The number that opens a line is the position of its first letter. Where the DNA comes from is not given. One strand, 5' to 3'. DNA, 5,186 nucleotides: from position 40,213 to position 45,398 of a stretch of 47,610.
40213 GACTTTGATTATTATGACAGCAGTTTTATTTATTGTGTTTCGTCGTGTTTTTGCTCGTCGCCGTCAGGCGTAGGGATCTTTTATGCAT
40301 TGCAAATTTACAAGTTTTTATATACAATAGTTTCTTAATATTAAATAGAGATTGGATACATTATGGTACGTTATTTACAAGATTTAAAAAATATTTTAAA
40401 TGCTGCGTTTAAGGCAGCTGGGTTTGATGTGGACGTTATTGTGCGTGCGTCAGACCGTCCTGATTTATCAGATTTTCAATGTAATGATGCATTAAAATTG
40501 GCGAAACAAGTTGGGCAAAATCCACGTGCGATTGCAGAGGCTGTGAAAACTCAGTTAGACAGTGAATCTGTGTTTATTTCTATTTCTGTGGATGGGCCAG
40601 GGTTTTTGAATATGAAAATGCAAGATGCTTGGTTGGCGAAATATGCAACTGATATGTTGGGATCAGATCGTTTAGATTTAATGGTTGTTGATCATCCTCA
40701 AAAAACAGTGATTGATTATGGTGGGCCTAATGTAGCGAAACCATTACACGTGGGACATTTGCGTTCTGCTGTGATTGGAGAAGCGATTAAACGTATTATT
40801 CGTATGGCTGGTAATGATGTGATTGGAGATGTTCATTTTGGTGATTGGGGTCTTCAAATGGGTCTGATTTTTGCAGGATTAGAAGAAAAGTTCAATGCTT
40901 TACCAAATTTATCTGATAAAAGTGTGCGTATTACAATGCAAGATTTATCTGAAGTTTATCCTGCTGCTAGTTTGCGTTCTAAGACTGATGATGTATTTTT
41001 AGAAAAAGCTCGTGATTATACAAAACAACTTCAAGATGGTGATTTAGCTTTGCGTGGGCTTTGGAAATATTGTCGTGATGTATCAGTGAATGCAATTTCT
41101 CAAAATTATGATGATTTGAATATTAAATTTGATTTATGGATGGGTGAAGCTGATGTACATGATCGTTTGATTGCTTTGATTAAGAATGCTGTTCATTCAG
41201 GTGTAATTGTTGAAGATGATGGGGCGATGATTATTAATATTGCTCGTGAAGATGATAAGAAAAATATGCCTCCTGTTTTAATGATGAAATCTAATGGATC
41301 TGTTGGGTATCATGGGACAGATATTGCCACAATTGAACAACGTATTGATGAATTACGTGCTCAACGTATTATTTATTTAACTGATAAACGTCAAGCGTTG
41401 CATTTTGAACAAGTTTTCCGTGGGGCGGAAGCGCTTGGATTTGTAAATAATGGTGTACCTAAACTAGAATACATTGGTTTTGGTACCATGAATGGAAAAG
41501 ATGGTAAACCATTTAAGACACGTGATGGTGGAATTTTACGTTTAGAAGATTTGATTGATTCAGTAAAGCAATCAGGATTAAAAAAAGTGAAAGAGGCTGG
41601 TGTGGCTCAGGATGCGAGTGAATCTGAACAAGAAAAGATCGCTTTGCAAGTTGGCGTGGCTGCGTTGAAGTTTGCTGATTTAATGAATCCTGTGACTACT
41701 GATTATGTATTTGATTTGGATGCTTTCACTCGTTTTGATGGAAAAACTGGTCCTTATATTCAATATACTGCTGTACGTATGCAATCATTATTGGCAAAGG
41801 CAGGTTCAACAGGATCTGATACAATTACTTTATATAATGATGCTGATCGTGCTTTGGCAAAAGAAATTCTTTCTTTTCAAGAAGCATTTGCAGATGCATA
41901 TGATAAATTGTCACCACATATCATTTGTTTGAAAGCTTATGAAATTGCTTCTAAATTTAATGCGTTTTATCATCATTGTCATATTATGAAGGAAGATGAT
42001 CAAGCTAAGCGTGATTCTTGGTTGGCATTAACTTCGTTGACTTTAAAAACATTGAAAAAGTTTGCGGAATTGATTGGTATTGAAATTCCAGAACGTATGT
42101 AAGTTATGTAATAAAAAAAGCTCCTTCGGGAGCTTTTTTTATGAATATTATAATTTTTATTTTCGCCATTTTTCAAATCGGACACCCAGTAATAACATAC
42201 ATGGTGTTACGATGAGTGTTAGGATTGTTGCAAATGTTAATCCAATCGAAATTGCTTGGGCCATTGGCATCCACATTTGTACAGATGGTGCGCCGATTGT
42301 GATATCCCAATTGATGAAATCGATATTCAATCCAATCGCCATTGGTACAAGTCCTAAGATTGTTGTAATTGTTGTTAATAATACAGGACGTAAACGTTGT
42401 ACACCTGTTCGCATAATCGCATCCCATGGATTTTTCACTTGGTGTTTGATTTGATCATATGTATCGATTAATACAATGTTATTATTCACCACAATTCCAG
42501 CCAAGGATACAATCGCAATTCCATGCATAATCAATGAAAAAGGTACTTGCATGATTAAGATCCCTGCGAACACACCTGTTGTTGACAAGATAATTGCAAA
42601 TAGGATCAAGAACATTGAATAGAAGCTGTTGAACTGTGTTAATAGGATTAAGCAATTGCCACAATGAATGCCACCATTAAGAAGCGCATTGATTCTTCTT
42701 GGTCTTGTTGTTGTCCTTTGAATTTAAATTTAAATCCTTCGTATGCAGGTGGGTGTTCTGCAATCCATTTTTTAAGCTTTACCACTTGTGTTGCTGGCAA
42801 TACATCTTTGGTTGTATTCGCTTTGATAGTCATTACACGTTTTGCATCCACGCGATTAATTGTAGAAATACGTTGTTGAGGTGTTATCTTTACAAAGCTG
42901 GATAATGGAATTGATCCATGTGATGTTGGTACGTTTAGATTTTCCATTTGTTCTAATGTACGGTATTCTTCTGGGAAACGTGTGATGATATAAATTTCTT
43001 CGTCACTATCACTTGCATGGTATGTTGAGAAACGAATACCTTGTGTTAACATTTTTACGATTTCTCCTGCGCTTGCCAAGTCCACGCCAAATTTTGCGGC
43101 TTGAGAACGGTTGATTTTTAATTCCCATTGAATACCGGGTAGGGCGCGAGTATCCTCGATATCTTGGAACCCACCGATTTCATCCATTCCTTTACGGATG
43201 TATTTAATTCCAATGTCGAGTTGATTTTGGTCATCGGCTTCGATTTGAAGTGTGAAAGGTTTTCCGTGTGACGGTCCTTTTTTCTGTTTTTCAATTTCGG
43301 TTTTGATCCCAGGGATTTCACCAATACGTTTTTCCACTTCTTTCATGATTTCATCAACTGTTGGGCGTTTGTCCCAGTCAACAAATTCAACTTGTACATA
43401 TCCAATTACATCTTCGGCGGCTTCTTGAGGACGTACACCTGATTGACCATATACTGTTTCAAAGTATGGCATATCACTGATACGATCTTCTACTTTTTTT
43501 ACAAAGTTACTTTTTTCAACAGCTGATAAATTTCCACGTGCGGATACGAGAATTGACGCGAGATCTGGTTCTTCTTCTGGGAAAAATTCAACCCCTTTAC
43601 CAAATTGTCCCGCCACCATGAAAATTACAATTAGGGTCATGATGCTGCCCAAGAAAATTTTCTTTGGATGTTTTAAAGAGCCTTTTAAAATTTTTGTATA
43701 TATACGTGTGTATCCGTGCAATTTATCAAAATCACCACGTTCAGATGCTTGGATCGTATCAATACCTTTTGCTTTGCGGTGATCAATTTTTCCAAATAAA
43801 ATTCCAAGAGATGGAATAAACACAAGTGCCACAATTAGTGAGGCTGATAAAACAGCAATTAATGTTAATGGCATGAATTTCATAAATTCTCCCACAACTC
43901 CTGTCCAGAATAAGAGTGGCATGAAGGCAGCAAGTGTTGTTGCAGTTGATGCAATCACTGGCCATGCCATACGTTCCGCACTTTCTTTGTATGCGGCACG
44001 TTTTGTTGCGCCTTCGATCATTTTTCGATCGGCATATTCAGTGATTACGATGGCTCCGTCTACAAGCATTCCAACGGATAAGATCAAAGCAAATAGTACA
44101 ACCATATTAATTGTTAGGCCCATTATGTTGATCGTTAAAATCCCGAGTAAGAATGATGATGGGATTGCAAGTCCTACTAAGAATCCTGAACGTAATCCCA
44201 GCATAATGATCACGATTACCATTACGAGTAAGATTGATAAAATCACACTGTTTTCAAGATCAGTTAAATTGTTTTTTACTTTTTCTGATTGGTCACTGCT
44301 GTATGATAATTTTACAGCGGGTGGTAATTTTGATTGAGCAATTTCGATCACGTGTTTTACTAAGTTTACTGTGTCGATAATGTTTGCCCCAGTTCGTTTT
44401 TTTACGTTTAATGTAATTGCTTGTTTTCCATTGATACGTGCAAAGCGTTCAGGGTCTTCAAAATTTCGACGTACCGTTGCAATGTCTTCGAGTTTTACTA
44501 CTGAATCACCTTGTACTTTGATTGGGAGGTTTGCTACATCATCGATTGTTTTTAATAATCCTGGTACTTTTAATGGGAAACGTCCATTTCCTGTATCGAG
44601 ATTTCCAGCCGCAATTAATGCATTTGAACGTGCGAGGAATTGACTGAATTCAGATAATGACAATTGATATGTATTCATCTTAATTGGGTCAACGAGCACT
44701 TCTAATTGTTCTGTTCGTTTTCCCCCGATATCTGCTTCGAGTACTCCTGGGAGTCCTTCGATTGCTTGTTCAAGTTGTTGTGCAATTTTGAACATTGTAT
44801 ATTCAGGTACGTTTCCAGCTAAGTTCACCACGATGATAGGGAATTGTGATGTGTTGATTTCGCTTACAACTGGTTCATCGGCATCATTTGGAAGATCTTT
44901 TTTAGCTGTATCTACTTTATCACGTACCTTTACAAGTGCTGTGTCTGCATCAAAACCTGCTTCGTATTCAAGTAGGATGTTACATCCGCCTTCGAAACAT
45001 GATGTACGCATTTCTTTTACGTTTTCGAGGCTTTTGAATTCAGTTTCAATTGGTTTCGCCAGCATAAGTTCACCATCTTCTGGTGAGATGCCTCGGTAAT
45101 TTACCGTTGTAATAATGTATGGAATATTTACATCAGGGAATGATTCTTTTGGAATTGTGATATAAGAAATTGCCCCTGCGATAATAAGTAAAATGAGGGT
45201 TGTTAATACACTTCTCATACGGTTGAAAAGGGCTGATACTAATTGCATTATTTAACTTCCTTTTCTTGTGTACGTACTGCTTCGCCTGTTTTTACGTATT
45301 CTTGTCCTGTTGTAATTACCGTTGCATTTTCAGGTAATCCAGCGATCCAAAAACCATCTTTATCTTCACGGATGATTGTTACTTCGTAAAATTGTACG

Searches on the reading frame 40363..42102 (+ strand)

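Call 22: search_protein_families(library=pfam, proteins=[window:40363-42102:+], max_evalue=0.001)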
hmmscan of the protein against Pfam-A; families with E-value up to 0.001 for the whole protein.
window:40363-42102:+ (579 aa): 3 families
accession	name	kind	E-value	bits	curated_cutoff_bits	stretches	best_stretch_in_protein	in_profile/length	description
PF00750.26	tRNA-synt_1d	-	6.5e-83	279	23.3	1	100-451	7-348/349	tRNA synthetases class I (R), catalytic domain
PF05746.21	DALR_1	-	1.5e-27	96.4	22.3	1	466-579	1-117/117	DALR anticodon binding domain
PF03485.21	Arg_tRNA_synt_N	-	1.7e-17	64.2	21.5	1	8-85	3-84/85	Arginyl tRNA synthetase N terminal domain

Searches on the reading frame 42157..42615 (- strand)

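Call 30: search_protein_families(library=pfam, proteins=[window:42157-42615:-], max_evalue=0.001)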
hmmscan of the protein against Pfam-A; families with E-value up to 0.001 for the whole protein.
window:42157-42615:- (152 aa): 1 family
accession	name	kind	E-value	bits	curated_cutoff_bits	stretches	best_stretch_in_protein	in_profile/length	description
PF00873.25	ACR_tran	-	1.7e-19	69.6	28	1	2-142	890-1018/1021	AcrB/AcrD/AcrF family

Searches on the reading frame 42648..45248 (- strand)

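Call 30: search_protein_families(library=pfam, proteins=[window:42648-45248:-], max_evalue=0.001)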
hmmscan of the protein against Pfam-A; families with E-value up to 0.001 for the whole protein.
window:42648-45248:- (866 aa): 1 family
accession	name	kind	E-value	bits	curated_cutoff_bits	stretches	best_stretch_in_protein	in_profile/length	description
PF00873.25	ACR_tran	-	5.9e-142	474.9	28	1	14-865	12-872/1021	AcrB/AcrD/AcrF family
